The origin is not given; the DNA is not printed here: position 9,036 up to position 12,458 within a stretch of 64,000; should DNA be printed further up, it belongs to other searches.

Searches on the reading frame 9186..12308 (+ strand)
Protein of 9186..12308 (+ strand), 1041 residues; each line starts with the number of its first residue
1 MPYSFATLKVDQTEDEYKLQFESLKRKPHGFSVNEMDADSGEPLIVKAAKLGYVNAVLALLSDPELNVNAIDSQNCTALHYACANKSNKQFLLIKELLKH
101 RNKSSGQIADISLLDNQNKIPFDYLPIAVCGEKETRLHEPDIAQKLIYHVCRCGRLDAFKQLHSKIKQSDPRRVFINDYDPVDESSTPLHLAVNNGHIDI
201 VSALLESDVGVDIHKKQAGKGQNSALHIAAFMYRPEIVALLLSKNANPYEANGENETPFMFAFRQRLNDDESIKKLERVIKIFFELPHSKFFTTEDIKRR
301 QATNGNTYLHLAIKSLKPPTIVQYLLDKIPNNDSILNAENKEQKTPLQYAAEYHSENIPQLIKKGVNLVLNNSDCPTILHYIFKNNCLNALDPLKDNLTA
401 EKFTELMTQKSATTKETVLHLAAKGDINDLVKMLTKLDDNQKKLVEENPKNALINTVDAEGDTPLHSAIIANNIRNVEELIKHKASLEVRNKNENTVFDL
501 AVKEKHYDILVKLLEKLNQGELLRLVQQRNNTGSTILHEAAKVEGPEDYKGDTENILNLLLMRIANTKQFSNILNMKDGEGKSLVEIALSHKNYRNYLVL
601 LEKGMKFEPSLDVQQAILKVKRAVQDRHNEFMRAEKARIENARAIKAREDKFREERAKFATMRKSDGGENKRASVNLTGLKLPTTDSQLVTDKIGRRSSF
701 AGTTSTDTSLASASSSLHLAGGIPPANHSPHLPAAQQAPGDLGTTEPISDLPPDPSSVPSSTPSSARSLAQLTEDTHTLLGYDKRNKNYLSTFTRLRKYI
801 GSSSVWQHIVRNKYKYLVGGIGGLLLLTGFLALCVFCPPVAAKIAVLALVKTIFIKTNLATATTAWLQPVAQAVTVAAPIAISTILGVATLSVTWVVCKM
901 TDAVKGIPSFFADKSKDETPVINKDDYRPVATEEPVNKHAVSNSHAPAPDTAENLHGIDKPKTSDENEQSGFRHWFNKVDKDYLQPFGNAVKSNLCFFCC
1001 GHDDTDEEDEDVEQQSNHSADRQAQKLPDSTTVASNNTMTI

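Call 61: search_protein_families(library=pfam, proteins=[window:9186-12308:+], max_evalue=0.001)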
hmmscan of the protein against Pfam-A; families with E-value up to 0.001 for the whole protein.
window:9186-12308:+ (1041 aa): 6 families
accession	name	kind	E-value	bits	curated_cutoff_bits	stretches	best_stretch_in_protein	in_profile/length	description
PF12796.13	Ank_2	-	1.3e-41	141.5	27.3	5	451-516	19-82/90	Ankyrin repeats (3 copies)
PF00023.36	Ank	-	1.7e-33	113.2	21.1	2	187-214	4-29/33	Ankyrin repeat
PF13606.12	Ank_3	-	8.2e-29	96.5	22.3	1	187-214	4-29/30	Ankyrin repeat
PF13857.12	Ank_5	-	4.4e-24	84.7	27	1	454-501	9-56/56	Ankyrin repeats (many copies)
PF13637.12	Ank_4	-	1.4e-23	82.9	22.7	2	465-514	1-50/50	Ankyrin repeats (many copies)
PF24521.3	Ank_KRIT1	-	1.8e-05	24.9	80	0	405-505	36-129/149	KRIT1 ankyrin-repeats domain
